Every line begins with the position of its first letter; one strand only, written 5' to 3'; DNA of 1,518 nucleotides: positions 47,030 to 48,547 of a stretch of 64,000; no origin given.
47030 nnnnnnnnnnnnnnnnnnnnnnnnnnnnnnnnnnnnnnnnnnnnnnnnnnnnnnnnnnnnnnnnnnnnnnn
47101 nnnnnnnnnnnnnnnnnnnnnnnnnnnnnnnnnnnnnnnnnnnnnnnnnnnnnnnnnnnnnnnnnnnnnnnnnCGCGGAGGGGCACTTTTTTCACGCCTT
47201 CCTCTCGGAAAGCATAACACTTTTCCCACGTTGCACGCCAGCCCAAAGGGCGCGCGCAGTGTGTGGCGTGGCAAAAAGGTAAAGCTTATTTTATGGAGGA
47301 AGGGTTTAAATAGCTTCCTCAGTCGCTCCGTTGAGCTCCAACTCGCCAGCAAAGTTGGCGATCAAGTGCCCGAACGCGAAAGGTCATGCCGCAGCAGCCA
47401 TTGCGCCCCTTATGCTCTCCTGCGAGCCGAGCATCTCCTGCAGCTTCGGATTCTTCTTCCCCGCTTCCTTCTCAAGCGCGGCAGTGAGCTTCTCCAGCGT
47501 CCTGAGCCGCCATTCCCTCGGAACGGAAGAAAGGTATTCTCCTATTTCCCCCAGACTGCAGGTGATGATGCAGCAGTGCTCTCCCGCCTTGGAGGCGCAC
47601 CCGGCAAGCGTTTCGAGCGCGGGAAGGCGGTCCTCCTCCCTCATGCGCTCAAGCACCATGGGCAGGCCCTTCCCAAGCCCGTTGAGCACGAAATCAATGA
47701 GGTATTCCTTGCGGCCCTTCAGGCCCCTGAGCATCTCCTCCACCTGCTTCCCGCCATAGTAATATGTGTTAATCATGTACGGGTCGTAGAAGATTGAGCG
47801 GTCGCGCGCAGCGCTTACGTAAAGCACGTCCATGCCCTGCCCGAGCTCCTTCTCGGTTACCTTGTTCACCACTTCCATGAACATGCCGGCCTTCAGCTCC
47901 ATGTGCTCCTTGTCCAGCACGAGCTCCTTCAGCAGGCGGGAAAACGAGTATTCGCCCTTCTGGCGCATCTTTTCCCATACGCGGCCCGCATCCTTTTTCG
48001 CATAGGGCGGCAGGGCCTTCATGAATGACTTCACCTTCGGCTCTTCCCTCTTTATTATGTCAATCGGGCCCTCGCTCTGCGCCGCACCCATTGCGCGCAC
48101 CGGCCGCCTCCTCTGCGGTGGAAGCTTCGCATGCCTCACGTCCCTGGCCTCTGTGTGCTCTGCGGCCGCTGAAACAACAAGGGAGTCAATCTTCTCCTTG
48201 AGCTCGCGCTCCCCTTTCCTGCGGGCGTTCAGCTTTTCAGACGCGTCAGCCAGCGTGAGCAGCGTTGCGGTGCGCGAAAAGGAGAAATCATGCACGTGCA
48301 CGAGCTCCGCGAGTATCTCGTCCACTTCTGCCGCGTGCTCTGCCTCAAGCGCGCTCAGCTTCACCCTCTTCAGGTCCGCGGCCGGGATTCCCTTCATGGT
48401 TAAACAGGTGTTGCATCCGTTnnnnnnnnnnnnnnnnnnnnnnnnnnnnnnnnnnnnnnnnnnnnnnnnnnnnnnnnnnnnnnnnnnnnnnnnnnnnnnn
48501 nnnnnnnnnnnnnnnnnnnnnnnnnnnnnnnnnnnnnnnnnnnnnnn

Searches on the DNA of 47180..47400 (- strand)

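Call 47: search_rna_families(source=window, start=47180, end=47400, threshold=evalue, max_evalue=10)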
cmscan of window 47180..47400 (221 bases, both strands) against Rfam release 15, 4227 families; matches with E-value up to 10: 2.
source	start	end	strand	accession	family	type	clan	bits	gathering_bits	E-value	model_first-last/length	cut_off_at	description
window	47213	47284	-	RF00705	mir-202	Gene; miRNA;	-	12.5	51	4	1-76/76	no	mir-202 microRNA precursor family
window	47311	47400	-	RF00223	IRES_Bip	Cis-reg; IRES;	-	6.2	40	4.6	172-263/263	5'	bip internal ribosome entry site (IRES)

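Call 82: build_rna_model(alignment_id=A9, structure=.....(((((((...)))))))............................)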
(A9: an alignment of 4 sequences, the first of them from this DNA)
Model R1 built from alignment A9 (4 sequences, 50 columns); structure: as given.
model positions 49; base pairs 7; branch points 0; effective number of sequences 4; information 1.096 bits per position. Calibrated on 0.2 Mb of random sequence (short: E-values are rough).
structure used (alignment columns):
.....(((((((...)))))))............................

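Call 83: search_with_rna_model(model_id=R1, source=window, filters=off, max_evalue=10, show_alignments=6)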
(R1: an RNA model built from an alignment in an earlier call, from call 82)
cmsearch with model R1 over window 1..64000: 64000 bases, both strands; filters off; matches with E-value up to 10: 43.
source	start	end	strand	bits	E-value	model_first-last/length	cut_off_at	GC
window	43165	43210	-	70.4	5.3e-18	1-49/49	no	0.63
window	37600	37645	-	68.7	1.6e-17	1-49/49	no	0.65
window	47317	47365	-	59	9.6e-15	1-49/49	no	0.57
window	30565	30601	-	23.5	0.00014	6-47/49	no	0.51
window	37624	37641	+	13.5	0.11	6-23/49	no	0.61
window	43189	43206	+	13.5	0.11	6-23/49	no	0.61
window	47890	47932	-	13.4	0.11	1-49/49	no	0.58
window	9188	9207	-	12.2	0.26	1-49/49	no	0.6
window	47344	47361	+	11.7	0.36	6-23/49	no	0.61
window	16268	16308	-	11.6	0.37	1-49/49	no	0.61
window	51082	51124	-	11.6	0.39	1-49/49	no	0.7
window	7456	7483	-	11.1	0.53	1-49/49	no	0.57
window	37574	37596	-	10.3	0.86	1-49/49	no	0.61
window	6643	6658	-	10.2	0.94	1-49/49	no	0.44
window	40533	40559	-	9.7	1.3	1-49/49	no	0.63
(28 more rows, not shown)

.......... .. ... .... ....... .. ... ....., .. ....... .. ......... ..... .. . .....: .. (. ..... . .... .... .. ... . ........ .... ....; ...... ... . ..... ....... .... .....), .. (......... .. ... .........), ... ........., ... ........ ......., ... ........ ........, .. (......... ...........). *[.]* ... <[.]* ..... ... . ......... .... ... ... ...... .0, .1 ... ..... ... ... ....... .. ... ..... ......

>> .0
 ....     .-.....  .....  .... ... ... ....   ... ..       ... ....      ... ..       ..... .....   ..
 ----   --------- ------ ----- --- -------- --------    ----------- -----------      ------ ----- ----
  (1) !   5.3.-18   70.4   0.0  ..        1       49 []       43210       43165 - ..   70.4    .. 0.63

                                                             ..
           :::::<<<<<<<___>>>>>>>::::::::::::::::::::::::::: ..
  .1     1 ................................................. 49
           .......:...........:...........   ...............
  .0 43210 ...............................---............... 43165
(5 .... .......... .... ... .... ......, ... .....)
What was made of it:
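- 47317..47367 (-): Noncoding short-form member: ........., hairpin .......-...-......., A, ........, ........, then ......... It starts 17 nt after the stop of ORF 47384-48397 and lies upstream of uL3. Positions 47325-47367 (43 nt) are absent from relative L001, whose flanks are otherwise identical and which keeps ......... Covariance model hit of 59 bits (call 83).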

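Call 84: search_with_rna_model(model_id=R1, sources=[L196, L198, L002, L011, L001], filters=off, max_evalue=10)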
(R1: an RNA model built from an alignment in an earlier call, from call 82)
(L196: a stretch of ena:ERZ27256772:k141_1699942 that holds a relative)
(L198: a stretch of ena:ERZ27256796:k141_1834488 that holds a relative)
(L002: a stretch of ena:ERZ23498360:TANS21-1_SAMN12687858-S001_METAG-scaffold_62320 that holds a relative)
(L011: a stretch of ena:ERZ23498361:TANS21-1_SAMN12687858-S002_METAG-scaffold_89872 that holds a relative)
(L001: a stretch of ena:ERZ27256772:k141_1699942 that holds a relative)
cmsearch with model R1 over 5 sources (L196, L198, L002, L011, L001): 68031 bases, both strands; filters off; matches with E-value up to 10: 40.
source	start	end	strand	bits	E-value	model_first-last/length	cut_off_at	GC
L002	2516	2564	+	69.8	8.4e-18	1-49/49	no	0.69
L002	2521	2537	-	15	0.043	6-22/49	no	0.71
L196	314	356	+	13.5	0.12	1-49/49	no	0.56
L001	4881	4923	+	13.5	0.12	1-49/49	no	0.56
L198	18560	18579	-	12.2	0.28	1-49/49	no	0.6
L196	11234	11289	-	11.5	0.43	1-49/49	no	0.55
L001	15801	15856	-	11.5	0.43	1-49/49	no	0.55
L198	16828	16855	-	11.1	0.56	1-49/49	no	0.57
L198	16015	16030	-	10.2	1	1-49/49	no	0.44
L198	5850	5897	-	10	1.1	1-49/49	no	0.65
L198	637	672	+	9.3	1.8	1-49/49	no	0.69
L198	20622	20652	-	9.3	1.8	1-49/49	no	0.74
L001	1436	1468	-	9.2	1.9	1-49/49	no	0.64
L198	18809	18824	+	9.2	2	1-49/49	no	0.62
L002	2816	2840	+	9.1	2.1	1-49/49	no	0.56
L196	3143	3188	+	8.7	2.6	1-49/49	no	0.57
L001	7710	7755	+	8.7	2.6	1-49/49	no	0.57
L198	3640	3678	+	8.6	2.9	1-49/49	no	0.62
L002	895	940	+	8.6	2.9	1-49/49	no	0.59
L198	15294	15314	+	8.3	3.7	1-49/49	no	0.57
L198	7026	7052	-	8.1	4.1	1-49/49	no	0.63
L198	18058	18102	-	7.8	4.8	1-49/49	no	0.56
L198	14340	14366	+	7.7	5.3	1-49/49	no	0.48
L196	7231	7254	+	7.6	5.5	1-49/49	no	0.42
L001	11798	11821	+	7.6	5.5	1-49/49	no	0.42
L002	1671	1688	+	7.5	5.9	1-49/49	no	0.56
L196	13474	13488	+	7.5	6.1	1-49/49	no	0.73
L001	18041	18055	+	7.5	6.1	1-49/49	no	0.73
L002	2721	2750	+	7.5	6.2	1-49/49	no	0.47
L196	4842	4860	+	7.3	6.9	1-49/49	no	0.63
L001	9409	9427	+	7.3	6.9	1-49/49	no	0.63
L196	509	530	+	7.3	6.9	1-49/49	no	0.59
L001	5076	5097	+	7.3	6.9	1-49/49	no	0.59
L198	374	400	-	7.3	7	1-49/49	no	0.67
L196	3919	3936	+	7.3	7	1-49/49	no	0.5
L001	8486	8503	+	7.3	7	1-49/49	no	0.5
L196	4468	4480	-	7.2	7.2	1-49/49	no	0.62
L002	2217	2229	-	7.2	7.2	1-49/49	no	0.62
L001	9035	9047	-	7.2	7.2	1-49/49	no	0.62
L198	103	128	+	7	8.4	1-49/49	no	0.62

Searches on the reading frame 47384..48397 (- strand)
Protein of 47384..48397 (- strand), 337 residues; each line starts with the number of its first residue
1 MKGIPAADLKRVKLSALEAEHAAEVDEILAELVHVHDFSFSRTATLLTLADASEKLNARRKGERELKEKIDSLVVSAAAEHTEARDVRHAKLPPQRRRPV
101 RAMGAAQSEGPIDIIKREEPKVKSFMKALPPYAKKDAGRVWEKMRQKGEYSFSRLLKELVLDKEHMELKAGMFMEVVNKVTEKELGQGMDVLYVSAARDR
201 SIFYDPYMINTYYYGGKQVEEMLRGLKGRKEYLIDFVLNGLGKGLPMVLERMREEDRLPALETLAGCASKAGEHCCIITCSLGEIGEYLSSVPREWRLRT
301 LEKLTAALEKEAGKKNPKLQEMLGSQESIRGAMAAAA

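Call 15: search_protein_families(library=pfam, proteins=[window:47384-48397:-])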
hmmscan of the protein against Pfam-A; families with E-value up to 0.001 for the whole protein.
window:47384-48397:- (337 aa): 0 families

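Call 103: find_encoding_contigs(protein=window:47384-48397:-, flank=1500, max_places=10)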
Protein window:47384-48397:- (337 aa): 21 contigs read that carry it; 10 places shown.
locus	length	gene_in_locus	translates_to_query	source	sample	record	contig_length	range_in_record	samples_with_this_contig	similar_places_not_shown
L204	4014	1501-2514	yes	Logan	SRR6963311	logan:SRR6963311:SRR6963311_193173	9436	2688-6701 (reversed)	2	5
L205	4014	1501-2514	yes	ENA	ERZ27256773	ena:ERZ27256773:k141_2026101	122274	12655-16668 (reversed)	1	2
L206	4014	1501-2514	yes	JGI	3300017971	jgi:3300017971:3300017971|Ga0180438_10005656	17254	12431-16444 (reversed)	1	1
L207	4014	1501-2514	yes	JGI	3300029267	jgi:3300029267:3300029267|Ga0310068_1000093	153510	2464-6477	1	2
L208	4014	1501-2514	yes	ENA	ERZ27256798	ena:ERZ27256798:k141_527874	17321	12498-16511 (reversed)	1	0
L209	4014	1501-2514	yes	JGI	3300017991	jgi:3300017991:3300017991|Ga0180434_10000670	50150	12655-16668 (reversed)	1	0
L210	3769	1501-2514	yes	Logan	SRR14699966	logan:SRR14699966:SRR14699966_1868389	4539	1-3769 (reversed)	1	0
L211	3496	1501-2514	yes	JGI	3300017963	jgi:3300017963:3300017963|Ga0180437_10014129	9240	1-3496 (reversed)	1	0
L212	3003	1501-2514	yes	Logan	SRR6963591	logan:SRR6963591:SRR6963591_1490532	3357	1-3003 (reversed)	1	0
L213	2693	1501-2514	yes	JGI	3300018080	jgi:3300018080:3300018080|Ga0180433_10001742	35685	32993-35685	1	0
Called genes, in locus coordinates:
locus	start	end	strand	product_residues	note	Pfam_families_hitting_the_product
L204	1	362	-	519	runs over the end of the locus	PF12708:Pect-lyase_RHGA_epim (faint), PF05048:NosD, PF13229:Beta_helix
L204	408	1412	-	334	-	-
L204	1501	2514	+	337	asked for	-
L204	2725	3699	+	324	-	PF00297:Ribosomal_L3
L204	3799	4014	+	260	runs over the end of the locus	PF00573:Ribosomal_L4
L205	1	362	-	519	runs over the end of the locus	PF12708:Pect-lyase_RHGA_epim (faint), PF05048:NosD, PF13229:Beta_helix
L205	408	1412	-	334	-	-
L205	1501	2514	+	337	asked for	-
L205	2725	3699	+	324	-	PF00297:Ribosomal_L3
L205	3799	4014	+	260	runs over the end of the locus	PF00573:Ribosomal_L4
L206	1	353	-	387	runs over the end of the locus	?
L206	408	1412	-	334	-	-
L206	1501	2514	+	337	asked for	-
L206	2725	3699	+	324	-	PF00297:Ribosomal_L3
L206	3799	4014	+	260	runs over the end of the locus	PF00573:Ribosomal_L4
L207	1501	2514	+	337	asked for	-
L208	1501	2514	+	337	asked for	-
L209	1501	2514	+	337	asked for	-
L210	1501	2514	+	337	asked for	-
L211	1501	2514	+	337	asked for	-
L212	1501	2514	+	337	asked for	-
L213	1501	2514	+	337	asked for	-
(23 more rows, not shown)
